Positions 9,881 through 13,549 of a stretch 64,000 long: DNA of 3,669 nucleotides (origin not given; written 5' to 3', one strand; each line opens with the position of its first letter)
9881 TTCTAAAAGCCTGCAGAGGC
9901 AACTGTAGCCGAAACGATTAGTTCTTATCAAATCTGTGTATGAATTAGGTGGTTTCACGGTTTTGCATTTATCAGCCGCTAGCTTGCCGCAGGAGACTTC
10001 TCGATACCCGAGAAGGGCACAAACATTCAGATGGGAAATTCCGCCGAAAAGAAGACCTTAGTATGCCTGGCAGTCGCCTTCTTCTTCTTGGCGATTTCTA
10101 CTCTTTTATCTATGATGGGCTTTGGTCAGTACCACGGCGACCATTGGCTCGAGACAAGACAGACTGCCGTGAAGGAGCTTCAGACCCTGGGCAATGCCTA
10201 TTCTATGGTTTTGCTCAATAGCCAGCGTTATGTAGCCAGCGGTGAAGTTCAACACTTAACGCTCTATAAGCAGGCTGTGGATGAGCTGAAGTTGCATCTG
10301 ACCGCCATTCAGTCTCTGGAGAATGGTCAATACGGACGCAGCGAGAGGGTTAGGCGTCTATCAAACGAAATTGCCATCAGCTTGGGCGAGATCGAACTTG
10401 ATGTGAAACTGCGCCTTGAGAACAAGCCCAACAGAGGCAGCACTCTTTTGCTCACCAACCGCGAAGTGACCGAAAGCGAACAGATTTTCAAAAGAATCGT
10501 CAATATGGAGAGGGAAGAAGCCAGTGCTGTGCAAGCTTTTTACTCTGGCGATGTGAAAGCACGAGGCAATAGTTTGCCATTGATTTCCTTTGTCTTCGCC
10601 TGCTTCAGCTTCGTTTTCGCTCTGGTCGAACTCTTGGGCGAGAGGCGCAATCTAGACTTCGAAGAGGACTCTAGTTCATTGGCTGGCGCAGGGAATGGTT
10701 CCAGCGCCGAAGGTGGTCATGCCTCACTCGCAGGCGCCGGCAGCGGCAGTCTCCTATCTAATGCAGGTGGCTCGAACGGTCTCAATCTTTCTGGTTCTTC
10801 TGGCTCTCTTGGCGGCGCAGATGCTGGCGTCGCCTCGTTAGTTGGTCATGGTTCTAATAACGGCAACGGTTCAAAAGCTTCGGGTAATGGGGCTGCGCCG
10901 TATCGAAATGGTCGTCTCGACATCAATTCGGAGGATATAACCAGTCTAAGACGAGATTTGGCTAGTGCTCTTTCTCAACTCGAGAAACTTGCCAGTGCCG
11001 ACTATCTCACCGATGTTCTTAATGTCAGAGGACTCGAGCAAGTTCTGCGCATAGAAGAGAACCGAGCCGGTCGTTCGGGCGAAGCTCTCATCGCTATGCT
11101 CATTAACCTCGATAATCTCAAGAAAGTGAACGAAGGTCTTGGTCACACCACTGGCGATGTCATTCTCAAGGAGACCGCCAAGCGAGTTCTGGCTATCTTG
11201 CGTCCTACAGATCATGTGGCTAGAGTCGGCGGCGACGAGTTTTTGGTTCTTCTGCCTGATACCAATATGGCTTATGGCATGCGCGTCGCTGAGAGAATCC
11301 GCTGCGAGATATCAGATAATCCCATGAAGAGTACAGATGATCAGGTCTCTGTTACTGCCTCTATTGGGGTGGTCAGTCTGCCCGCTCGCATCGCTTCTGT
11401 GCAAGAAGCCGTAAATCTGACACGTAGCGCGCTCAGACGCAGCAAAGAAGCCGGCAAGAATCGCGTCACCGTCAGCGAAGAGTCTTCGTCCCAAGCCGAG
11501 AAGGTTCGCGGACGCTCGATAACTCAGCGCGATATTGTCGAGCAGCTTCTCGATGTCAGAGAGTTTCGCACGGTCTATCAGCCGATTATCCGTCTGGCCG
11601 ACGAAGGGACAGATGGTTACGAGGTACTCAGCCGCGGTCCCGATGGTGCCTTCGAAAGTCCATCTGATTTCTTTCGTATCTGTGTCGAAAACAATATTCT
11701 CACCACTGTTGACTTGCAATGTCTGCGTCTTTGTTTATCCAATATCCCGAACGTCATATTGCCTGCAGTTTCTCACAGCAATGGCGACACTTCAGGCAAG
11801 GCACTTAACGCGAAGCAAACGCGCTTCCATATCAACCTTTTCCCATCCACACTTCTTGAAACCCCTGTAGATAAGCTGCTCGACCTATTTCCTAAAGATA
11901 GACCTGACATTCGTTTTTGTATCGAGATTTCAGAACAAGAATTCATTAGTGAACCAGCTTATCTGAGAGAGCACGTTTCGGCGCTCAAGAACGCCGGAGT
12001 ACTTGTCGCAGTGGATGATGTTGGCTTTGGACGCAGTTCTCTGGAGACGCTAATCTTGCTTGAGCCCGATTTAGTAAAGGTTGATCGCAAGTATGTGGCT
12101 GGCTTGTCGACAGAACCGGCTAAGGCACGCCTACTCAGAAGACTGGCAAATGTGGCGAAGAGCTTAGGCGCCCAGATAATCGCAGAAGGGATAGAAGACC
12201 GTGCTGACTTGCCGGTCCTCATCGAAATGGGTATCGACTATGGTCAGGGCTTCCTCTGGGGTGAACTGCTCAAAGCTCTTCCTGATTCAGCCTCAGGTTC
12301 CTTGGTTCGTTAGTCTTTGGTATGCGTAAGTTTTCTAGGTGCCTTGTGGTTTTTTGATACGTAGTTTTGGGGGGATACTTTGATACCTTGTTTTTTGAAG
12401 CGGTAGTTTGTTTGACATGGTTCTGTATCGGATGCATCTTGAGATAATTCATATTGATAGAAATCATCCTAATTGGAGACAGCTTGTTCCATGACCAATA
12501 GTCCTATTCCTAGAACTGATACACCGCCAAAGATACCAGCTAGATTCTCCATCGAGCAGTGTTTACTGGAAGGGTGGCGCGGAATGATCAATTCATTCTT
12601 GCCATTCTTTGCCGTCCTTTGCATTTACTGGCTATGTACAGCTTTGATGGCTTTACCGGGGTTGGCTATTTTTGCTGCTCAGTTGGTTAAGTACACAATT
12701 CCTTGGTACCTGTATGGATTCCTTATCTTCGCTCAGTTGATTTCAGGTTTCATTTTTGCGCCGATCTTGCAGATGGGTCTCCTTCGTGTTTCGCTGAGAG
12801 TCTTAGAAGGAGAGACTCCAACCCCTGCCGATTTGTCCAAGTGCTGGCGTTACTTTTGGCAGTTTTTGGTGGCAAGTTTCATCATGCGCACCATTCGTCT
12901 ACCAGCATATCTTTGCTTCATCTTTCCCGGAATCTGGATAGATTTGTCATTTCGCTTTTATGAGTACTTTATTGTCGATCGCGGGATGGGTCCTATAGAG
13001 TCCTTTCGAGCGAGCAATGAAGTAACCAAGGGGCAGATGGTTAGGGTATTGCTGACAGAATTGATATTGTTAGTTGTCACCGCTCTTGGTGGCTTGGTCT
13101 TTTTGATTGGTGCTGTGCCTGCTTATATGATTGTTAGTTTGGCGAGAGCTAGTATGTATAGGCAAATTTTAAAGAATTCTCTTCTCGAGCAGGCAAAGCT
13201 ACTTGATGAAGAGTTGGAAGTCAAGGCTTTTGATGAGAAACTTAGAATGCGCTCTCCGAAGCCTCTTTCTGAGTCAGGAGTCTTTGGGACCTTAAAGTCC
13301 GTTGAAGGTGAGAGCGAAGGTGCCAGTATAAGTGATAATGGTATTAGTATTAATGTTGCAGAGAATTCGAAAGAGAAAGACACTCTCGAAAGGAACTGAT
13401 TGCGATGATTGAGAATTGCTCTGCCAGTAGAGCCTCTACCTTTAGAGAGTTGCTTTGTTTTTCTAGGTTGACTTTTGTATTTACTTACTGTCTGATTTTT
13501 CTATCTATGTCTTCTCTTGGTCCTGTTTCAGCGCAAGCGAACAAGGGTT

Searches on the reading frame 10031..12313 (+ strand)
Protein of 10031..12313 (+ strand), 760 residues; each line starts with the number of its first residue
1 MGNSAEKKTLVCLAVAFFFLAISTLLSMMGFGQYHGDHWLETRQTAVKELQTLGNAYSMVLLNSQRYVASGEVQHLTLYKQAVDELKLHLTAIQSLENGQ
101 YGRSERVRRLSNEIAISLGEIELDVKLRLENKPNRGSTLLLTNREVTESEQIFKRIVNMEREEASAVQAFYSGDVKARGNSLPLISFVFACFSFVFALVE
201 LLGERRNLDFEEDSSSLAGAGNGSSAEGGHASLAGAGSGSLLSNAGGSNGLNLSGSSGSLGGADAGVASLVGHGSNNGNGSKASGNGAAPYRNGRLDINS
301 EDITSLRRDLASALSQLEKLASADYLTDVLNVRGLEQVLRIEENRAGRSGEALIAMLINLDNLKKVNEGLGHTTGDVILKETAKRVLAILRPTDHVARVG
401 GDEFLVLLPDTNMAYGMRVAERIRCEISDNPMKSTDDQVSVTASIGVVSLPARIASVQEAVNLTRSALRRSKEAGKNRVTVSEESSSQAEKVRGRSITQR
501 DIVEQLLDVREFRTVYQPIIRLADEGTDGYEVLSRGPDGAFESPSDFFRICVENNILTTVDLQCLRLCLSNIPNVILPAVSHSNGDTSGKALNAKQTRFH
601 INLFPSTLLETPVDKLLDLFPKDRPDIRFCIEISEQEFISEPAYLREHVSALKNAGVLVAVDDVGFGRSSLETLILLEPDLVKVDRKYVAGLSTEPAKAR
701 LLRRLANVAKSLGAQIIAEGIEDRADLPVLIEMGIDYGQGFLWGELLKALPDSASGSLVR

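Call 72: search_protein_families(library=pfam, proteins=[window:10031-12313:+], max_evalue=0.01)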
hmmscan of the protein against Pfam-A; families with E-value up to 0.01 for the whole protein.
window:10031-12313:+ (760 aa): 3 families
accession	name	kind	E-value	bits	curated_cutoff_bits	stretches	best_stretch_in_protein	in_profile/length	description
PF00563.25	EAL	-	4.2e-42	144.6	31.3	1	503-744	4-234/236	EAL domain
PF00990.26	GGDEF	-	8.4e-33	113.9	23.8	1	322-478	2-161/161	Diguanylate cyclase, GGDEF domain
PF05227.19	CHASE3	-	0.0008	19.8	28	1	38-168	3-133/138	CHASE3 domain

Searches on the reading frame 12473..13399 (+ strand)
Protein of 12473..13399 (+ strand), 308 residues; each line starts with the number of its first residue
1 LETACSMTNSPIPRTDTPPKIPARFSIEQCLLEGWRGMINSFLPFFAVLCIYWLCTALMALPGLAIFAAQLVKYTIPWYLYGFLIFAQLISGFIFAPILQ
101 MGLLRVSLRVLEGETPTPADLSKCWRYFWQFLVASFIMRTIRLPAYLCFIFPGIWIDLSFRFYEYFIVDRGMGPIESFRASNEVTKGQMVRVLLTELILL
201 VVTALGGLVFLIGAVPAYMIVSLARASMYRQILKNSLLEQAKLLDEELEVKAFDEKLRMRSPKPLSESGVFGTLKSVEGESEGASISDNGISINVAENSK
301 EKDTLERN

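Call 72: search_protein_families(library=pfam, proteins=[window:12473-13399:+], max_evalue=0.01)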
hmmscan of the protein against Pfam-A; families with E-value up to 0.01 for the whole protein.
window:12473-13399:+ (308 aa): 1 family
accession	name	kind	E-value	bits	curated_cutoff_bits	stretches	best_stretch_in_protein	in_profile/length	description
PF06161.16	DUF975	-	0.001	19.4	34.8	0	151-235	157-242/243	Protein of unknown function (DUF975)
